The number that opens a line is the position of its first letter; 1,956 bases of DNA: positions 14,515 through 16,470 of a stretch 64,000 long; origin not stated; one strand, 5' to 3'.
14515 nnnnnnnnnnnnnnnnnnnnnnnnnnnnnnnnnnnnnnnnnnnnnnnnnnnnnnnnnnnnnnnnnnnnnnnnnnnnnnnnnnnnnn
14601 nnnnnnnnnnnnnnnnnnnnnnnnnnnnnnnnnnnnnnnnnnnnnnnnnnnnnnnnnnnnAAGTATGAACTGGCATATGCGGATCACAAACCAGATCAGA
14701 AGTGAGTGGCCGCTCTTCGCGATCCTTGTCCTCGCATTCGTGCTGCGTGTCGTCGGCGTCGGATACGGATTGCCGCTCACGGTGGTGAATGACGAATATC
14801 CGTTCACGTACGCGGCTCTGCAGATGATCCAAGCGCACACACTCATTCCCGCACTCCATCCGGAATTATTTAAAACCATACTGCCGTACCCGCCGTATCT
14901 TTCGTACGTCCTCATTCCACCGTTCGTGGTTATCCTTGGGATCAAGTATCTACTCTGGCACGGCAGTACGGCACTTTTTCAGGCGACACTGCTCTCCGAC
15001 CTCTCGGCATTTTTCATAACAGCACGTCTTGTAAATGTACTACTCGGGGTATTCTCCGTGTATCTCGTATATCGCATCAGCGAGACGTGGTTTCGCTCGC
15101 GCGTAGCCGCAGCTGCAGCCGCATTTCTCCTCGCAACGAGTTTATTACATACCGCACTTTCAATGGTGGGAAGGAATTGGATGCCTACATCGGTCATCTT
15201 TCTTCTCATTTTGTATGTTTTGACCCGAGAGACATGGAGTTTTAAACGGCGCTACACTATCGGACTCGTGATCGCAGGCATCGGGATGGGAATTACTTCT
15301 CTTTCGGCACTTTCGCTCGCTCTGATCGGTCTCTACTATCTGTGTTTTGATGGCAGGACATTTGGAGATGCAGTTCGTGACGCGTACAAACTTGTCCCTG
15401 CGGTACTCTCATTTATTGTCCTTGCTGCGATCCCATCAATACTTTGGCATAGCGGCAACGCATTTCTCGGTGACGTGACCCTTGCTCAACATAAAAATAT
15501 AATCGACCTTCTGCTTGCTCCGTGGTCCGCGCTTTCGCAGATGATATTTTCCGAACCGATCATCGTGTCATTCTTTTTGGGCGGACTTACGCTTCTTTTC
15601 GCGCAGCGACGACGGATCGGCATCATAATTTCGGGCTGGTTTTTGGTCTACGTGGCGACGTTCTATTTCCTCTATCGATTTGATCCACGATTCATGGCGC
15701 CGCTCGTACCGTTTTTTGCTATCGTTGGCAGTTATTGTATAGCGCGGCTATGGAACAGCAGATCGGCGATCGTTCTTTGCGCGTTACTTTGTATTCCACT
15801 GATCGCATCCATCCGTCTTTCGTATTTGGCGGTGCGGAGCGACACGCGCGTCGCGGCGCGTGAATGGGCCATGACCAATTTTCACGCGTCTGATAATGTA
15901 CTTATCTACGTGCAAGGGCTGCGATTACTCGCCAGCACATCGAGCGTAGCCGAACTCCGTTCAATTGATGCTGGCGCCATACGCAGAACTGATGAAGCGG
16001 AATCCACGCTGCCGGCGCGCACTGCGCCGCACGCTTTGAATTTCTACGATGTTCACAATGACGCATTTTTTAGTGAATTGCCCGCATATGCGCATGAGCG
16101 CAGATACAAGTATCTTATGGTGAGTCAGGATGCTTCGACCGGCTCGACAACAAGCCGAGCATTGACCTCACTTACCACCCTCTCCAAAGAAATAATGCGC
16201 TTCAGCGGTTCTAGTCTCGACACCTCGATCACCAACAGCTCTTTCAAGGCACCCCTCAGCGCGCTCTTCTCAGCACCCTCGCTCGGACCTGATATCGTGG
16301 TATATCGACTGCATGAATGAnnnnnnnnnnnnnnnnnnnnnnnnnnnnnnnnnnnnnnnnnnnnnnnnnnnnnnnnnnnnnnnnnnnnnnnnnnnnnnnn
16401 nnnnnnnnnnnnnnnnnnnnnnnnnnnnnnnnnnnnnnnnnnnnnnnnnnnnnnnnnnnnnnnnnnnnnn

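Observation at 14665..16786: GT-C glycosyltransferase with overlapping GtrA-like partner: consumer of a lipid-linked sugar donor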

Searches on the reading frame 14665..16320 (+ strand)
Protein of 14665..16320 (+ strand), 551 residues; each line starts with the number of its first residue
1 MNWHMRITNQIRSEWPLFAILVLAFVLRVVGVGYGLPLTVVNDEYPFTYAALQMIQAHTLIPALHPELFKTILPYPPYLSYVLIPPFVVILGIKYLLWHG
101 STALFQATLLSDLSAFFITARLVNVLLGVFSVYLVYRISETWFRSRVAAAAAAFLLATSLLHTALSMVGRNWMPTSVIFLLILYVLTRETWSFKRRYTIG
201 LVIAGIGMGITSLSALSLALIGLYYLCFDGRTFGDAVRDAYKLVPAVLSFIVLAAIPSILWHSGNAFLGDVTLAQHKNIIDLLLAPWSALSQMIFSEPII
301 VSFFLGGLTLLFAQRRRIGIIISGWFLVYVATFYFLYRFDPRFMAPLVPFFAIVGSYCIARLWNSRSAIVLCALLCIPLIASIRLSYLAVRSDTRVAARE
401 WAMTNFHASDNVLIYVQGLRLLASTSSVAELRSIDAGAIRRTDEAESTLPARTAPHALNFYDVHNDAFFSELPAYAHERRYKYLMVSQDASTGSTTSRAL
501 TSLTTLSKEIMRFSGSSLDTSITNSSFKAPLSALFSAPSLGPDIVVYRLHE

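Call 4: search_protein_families(library=pfam, proteins=[window:14665-16320:+], max_evalue=0.01)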
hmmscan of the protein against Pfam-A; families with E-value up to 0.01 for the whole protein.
window:14665-16320:+ (551 aa): 1 family
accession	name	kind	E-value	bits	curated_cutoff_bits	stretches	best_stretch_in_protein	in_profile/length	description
PF13231.12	PMT_2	-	9.2e-05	23.1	26.1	1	119-261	23-160/160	Dolichyl-phosphate-mannose-protein mannosyltransferase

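Call 7: search_protein_families(library=ncbifam, proteins=[window:14665-16320:+], max_evalue=0.01)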
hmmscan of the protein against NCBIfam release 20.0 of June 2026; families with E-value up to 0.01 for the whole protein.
window:14665-16320:+ (551 aa): 0 families

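Call 8: find_homologous_proteins(query=window:14665-16320:+, max_evalue=0.001)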
Query window:14665-16320:+ (551 aa): 67 proteins with E <= 0.001 among 8000 candidates.
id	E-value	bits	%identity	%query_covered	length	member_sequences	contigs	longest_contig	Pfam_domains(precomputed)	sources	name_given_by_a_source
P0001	0.0e+0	1187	100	99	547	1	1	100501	-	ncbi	-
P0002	3.9e-186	638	54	100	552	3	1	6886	PF13231.13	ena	-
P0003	5.1e-177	608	54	100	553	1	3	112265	PF13231.13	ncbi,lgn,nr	ncbi:glycosyltransferase family 39 protein [Candidatus Kaiserbacteria bacterium]|nr:glycosyltransfer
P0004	7.2e-174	597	52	99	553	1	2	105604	PF13231.13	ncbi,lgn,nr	ncbi:glycosyltransferase family 39 protein [Candidatus Kaiserbacteria bacterium]|nr:glycosyltransfer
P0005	2.5e-173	596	52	99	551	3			PF13231.13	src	-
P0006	1.1e-172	594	52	100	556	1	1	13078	PF13231.13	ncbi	-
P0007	1.4e-172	593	52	95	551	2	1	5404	PF13231.13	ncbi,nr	ncbi:glycosyltransferase family 39 protein [Candidatus Kaiserbacteria bacterium]|nr:glycosyltransfer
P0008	4.9e-169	582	50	100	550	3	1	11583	PF13231.13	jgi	-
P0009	2.9e-166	572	53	96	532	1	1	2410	PF13231.13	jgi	jgi:hypothetical protein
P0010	6.6e-165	568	51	99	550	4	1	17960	PF13231.13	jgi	-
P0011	1.5e-164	567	51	95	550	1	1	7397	PF13231.13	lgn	-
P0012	4.1e-164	565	50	100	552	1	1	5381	PF13231.13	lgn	-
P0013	7.4e-164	564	51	97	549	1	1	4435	PF13231.13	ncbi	-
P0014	9.5e-164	564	51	97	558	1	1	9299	PF13231.13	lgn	-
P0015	3.5e-163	562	50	100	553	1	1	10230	PF13231.13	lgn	-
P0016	6.9e-163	561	51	97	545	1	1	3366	PF13231.13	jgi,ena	jgi:hypothetical protein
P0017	1.1e-161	557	49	100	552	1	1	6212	PF13231.13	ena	-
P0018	2.4e-161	556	50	95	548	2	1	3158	PF13231.13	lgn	-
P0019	1.2e-160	554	50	100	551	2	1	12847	PF13231.13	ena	-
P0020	3.0e-160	553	49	98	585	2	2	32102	PF13231.13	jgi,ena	-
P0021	5.3e-160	552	49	99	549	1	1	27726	PF13231.13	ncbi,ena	-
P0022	6.2e-160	551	49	100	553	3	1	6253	PF13231.13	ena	-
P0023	4.6e-159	549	48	98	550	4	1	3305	PF13231.13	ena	-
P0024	8.2e-159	548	48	100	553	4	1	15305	PF13231.13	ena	-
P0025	8.3e-159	548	49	100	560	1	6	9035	PF13231.13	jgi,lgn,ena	-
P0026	1.3e-157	544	49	98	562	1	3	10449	PF13231.13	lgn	-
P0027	6.2e-157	542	48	99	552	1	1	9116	PF13231.13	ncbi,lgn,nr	ncbi:MAG: glycosyltransferase family 39 protein [bacterium]|nr:glycosyltransferase family 39 protein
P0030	1.0e-154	534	50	97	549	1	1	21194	PF13231.13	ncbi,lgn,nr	ncbi:glycosyltransferase family 39 protein [Candidatus Kaiserbacteria bacterium]|nr:glycosyltransfer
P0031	6.3e-153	528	48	98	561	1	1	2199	PF13231.13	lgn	-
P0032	3.9e-152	526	46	99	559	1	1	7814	PF13231.13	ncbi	-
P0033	1.8e-151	524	47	99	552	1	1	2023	PF13231.13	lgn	-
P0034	2.5e-151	523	53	86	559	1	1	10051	PF13231.13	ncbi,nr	ncbi:glycosyltransferase family 39 protein [Candidatus Kaiserbacteria bacterium]|nr:glycosyltransfer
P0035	7.9e-151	521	48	97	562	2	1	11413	PF13231.13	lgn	-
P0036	8.9e-151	521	47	99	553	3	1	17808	PF13231.13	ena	-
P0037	1.5e-149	517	46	100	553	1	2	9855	PF13231.13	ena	-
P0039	3.6e-148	513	46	100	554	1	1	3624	PF13231.13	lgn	-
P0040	4.0e-148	513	48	97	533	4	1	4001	PF13231.13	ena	-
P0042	5.2e-142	492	50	87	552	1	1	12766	PF13231.13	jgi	jgi:hypothetical protein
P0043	1.5e-139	484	47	90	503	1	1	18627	PF13231.13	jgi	jgi:hypothetical protein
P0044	4.3e-138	479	43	100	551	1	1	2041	PF13231.13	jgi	jgi:hypothetical protein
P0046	8.8e-138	478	46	97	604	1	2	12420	PF13231.13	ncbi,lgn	-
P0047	9.0e-135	468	46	98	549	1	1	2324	PF13231.13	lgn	-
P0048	1.4e-133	465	45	98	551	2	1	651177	PF13231.13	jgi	jgi:hypothetical protein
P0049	2.0e-131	457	44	97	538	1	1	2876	PF13231.13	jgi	jgi:hypothetical protein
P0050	1.9e-129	451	44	97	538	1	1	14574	PF13231.13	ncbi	-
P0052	1.4e-124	435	42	100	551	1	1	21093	PF13231.13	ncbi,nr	ncbi:MAG TPA: glycosyltransferase family 39 protein [Candidatus Paceibacterota bacterium]|nr:glycosy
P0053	2.5e-119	418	42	97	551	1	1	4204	PF13231.13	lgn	-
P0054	9.3e-113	396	39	96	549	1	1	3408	PF13231.13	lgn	-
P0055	9.6e-111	389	39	98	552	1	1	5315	PF13231.13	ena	-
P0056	5.1e-110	387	38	96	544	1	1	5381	PF13231.13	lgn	-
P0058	1.5e-104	369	39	98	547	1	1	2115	PF02366.25,PF13231.13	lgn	-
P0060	3.8e-96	341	35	99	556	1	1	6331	PF13231.13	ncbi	-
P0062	1.5e-88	316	36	96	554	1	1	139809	PF13231.13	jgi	jgi:hypothetical protein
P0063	7.8e-83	297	36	93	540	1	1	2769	PF13231.13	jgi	-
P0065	4.6e-59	219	30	99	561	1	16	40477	PF03901.24,PF13231.13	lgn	-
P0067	8.1e-5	40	23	22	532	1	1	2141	PF02366.25,PF13231.13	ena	-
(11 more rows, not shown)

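Call 9: search_solved_structures(query=window:14665-16320:+, max_evalue=10, show_alignments=2)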
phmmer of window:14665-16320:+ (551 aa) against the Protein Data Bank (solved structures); distinct sequences matched with E-value up to 10: 0.

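Call 11: search_solved_structures(query=A1, max_evalue=10, show_alignments=3)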
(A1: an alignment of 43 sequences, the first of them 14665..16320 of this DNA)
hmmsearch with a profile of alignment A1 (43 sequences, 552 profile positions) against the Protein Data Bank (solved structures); distinct sequences matched with E-value up to 10: 2.
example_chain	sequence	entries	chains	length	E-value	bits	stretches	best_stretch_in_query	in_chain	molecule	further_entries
8y9a_A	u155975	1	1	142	2.6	9.9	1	437-506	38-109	Ubiquitin carboxyl-terminal hydrolase 8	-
2a9u_A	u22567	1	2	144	2.9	9.7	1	437-506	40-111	Ubiquitin carboxyl-terminal hydrolase 8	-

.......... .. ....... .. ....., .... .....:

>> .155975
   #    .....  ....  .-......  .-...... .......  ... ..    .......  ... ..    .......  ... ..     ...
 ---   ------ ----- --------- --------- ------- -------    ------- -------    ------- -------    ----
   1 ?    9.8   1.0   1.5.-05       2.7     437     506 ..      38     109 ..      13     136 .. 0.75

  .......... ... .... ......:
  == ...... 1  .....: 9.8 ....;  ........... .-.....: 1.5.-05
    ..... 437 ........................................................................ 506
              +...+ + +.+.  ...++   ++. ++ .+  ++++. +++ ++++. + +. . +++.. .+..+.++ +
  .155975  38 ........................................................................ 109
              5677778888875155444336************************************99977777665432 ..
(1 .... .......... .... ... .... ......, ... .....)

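Call 13: find_encoding_contigs(protein=P0003, flank=10000, max_places=2)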
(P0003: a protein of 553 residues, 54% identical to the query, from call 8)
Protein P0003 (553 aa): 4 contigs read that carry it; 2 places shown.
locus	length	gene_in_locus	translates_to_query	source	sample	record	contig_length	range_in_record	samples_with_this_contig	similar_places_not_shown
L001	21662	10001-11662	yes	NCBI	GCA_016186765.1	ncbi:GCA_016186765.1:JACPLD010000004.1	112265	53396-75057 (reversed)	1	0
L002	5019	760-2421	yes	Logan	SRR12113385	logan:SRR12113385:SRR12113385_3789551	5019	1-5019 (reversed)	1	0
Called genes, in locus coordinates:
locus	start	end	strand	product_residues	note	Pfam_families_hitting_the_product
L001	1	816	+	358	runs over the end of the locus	PF13579:Glyco_trans_4_4, PF13439:Glyco_transf_4, PF00534:Glycos_transf_1, PF13692:Glyco_trans_1_4, PF13524:Glyco_trans_1_2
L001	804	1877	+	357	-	PF13439:Glyco_transf_4, PF13579:Glyco_trans_4_4, PF20706:GT4-conflict, PF00534:Glycos_transf_1, PF13692:Glyco_trans_1_4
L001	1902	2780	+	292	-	PF03721:UDPG_MGDP_dh_N, PF00984:UDPG_MGDP_dh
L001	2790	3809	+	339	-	PF00534:Glycos_transf_1, PF13692:Glyco_trans_1_4, PF13524:Glyco_trans_1_2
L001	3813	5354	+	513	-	PF13231:PMT_2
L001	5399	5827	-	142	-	-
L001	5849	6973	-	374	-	PF13439:Glyco_transf_4, PF00534:Glycos_transf_1, PF13692:Glyco_trans_1_4, PF13524:Glyco_trans_1_2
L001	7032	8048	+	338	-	PF04321:RmlD_sub_bind, PF01073:3Beta_HSD, PF01370:Epimerase, PF02719:Polysacc_synt_2, PF07993:NAD_binding_4, PF16363:GDP_Man_Dehyd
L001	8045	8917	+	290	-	PF00483:NTP_transferase, PF12804:NTP_transf_3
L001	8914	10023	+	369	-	PF13439:Glyco_transf_4, PF13579:Glyco_trans_4_4, PF00534:Glycos_transf_1, PF13692:Glyco_trans_1_4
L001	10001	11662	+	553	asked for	PF13231:PMT_2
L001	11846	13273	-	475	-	PF13231:PMT_2 (weak)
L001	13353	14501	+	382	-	PF01041:DegT_DnrJ_EryC1, PF00155:Aminotran_1_2, PF01212:Beta_elim_lyase, PF00266:Aminotran_5 (weak), PF01053:Cys_Met_Meta_PP (weak)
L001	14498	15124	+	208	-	PF01209:Ubie_methyltran (weak), PF13489:Methyltransf_23, PF02353:CMAS (weak), PF13847:Methyltransf_31, PF08241:Methyltransf_11, PF08242:Methyltransf_12, PF13649:Methyltransf_25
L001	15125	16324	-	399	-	PF13439:Glyco_transf_4, PF00534:Glycos_transf_1, PF13692:Glyco_trans_1_4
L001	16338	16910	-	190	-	PF00293:NUDIX (weak)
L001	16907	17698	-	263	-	PF14063:DUF4254 (faint)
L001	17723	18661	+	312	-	PF05050:Methyltransf_21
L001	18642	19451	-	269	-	PF00294:PfkB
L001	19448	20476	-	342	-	PF02779:Transket_pyr, PF02780:Transketolase_C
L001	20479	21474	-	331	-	PF00676:E1_dh, PF00456:Transketolase_N (weak)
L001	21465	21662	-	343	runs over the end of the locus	PF08240:ADH_N, PF16912:Glu_dehyd_C (faint), PF00107:ADH_zinc_N, PF13602:ADH_zinc_N_2 (weak)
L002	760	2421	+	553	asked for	PF13231:PMT_2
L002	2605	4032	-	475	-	PF13231:PMT_2 (weak)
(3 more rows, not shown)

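Call 14: find_encoding_contigs(protein=P0048, flank=10000, max_places=2)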
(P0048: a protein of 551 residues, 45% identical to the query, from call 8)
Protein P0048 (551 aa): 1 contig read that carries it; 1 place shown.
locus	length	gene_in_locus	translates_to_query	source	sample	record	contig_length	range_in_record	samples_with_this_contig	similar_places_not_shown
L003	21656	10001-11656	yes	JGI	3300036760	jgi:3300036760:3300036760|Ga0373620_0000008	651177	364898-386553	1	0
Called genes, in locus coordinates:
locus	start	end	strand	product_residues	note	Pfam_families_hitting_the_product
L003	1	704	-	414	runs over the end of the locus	PF13439:Glyco_transf_4, PF13477:Glyco_trans_4_2 (weak), PF13579:Glyco_trans_4_4, PF13524:Glyco_trans_1_2 (faint), PF00534:Glycos_transf_1, PF13692:Glyco_trans_1_4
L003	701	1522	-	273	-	PF00535:Glycos_transf_2, PF10111:Glyco_tranf_2_2 (weak)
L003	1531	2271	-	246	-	PF01522:Polysacc_deac_1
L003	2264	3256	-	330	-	PF01370:Epimerase, PF04321:RmlD_sub_bind, PF05368:NmrA (faint), PF16363:GDP_Man_Dehyd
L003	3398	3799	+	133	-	-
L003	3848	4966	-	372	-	PF13439:Glyco_transf_4, PF13579:Glyco_trans_4_4, PF00534:Glycos_transf_1, PF13692:Glyco_trans_1_4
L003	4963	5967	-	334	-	PF13439:Glyco_transf_4 (weak), PF20706:GT4-conflict, PF00534:Glycos_transf_1, PF13692:Glyco_trans_1_4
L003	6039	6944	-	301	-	PF05050:Methyltransf_21 (faint)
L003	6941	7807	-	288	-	PF02475:TRM5-TYW2_MTfase (weak), PF05050:Methyltransf_21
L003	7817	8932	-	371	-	PF13439:Glyco_transf_4, PF00534:Glycos_transf_1, PF13692:Glyco_trans_1_4, PF13524:Glyco_trans_1_2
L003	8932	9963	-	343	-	PF01370:Epimerase, PF04321:RmlD_sub_bind, PF05368:NmrA (weak), PF16363:GDP_Man_Dehyd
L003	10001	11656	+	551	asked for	PF13231:PMT_2 (weak)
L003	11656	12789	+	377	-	PF00535:Glycos_transf_2, PF04138:GtrA_DPMS_TM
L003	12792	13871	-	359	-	PF03016:Exostosin_GT47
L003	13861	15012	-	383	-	PF13439:Glyco_transf_4, PF13579:Glyco_trans_4_4, PF00534:Glycos_transf_1, PF13692:Glyco_trans_1_4, PF13524:Glyco_trans_1_2 (faint)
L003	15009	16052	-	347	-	PF00534:Glycos_transf_1, PF13692:Glyco_trans_1_4, PF13524:Glyco_trans_1_2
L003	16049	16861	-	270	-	PF13439:Glyco_transf_4 (weak), PF13579:Glyco_trans_4_4 (weak), PF20706:GT4-conflict, PF00534:Glycos_transf_1, PF13692:Glyco_trans_1_4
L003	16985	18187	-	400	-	PF13579:Glyco_trans_4_4 (weak), PF00534:Glycos_transf_1, PF13692:Glyco_trans_1_4, PF13524:Glyco_trans_1_2, PF20706:GT4-conflict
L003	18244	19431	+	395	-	PF08421:Methyltransf_13, PF13489:Methyltransf_23, PF08241:Methyltransf_11 (weak), PF08242:Methyltransf_12 (faint), PF08484:Methyltransf_14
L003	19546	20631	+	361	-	PF01073:3Beta_HSD, PF01370:Epimerase, PF02719:Polysacc_synt_2 (faint), PF16363:GDP_Man_Dehyd, PF07993:NAD_binding_4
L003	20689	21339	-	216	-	-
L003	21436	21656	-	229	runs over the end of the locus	-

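Call 22: predict_structure(alignment_id=A1)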
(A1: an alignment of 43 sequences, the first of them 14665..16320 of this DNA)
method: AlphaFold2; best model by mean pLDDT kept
length: 551 residues; sequences in the alignment: 43
mean_pLDDT: 91.5   pTM: 0.91
mean pLDDT of the five models: 91.5, 91.3, 90.7, 87.6, 87.5
residues with pLDDT >= 90: 388; 70-90: 146; 50-70: 17; < 50: 0
segments of 3 or more residues with pLDDT < 50: none
pLDDT, mean of each block of 10 residues (from residue 1): 85 94 98 92 87 92 88 83 95 90 85 93 97 98 97 98 92 95 97 96 95 93 94 87 93 90 63 85 93 95 98 97 97 89 93 98 96 97 97 95 94 93 91 90 83 85 89 94 87 74 91 90 90 92 93 62
secondary structure, 60 per line:
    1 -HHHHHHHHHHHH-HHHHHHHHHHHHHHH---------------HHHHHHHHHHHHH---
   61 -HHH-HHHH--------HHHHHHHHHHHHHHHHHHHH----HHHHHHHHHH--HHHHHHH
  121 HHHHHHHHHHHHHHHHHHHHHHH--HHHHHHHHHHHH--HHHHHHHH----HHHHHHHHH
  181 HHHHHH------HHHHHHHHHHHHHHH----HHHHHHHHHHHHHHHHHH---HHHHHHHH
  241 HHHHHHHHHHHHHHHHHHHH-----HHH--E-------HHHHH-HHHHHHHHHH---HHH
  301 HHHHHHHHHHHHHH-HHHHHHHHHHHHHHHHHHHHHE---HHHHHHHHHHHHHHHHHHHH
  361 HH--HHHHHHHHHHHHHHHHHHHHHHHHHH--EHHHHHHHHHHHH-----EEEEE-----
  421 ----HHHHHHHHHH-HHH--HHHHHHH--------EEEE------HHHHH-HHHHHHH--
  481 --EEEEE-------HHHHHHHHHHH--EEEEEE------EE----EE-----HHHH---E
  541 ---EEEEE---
elements in order: H2-13 H15-29 H45-57 H66-69 H78-97 H102-111 H114-143 H146-157 H160-167 H172-186 H193-207 H212-229 H233-260 H279-283 H285-294 H298-314 H316-336 H341-362 H365-390 H394-405 E411-415 H425-434 H441-447 E456-459 H466-470 H472-478 E483-487 H495-505 E508-513 H533-536 E544-548

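Call 25: fold_search(model_id=the predicted structure, library=pdb)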
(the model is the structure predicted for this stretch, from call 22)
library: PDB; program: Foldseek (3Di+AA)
matches with E <= 10: 369; with E <= 0.001: 13
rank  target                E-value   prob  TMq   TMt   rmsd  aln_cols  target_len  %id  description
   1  8b6l_I                1.7e-07  1.00  0.46  0.38  11.1       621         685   13  Subtomogram average of the human Sec61-TRAP-OSTA-translocon (released 2022-12-07)
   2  9n9j_I                4.4e-07  1.00  0.47  0.38  12.2       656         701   13  Structure of a GRP94 folding intermediate engaged with a CCDC134- and FKBP11-bound secretory translocon (released 2025-11-19)
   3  8age_A                7.8e-07  1.00  0.43  0.37  12.3       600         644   12  Structure of yeast oligosaccharylransferase complex with acceptor peptide bound (released 2022-12-07)
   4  7oci_F                1.2e-06  1.00  0.44  0.39  12.4       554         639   13  Cryo-EM structure of yeast Ost6p containing oligosaccharyltransferase complex (released 2022-02-16)
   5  9s6t_A                1.3e-06  1.00  0.55  0.62   7.3       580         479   14  Ternary cryo-EM structure of chicken ALG12 with Dol25-PP-GlcNAc2Man7, Dol25-P-Man, and Fab (released 2026-03-18)
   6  5f15                  1.6e-06  1.00  0.44  0.45  10.6       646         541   12  Crystal Structure of ArnT from Cupriavidus metallidurans bound to Undecaprenyl phosphate (released 2016-02-17)
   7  8agb_A                2.1e-06  1.00  0.43  0.38  11.1       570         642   12  Structure of yeast oligosaccharylransferase complex with lipid-linked oligosaccharide bound (released 2022-12-07)
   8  8agc_A                2.7e-06  1.00  0.45  0.37  12.6       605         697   12  Structure of yeast oligosaccharylransferase complex with lipid-linked oligosaccharide and non-acceptor peptide bound (released 2022-12-07)
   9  5ezm                  2.8e-06  1.00  0.45  0.46   9.5       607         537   12  Crystal Structure of ArnT from Cupriavidus metallidurans in the apo state (released 2016-02-17)
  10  6s7t_A                2.3e-05  1.00  0.36  0.30  11.5       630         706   12  Cryo-EM structure of human oligosaccharyltransferase complex OST-B (released 2019-12-18)
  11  3wak                  2.7e-05  1.00  0.39  0.27  13.8       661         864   13  Crystal structure of the Archaeoglobus fulgidus oligosaccharyltransferase (O29867_ARCFU) in the apo form (released 2013-10-30)
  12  9s6u_A                3.7e-05  1.00  0.48  0.48  10.4       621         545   11  Ternary cryo-EM structure of human ALG9 with Dol25-PP-GlcNAc2Man8, Dol25-P-Man and Fab (released 2026-03-18)
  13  9i5k_A                6.0e-04  1.00  0.43  0.47   8.8       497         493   11  Structure of the Chaetomium thermophilum Pmt4 homodimer (C2 symmetry) (released 2025-12-24)
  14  9e61_B                2.8e-03  1.00  0.32  0.25  10.7       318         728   14  Cryo-EM structure of Saccharomyces cerevisiae Pmt4 apo form (released 2025-10-15)
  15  8if8_C                2.8e-03  0.99  0.33  0.31  18.9       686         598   13  Arabinosyltransferase AftA (released 2023-05-31)
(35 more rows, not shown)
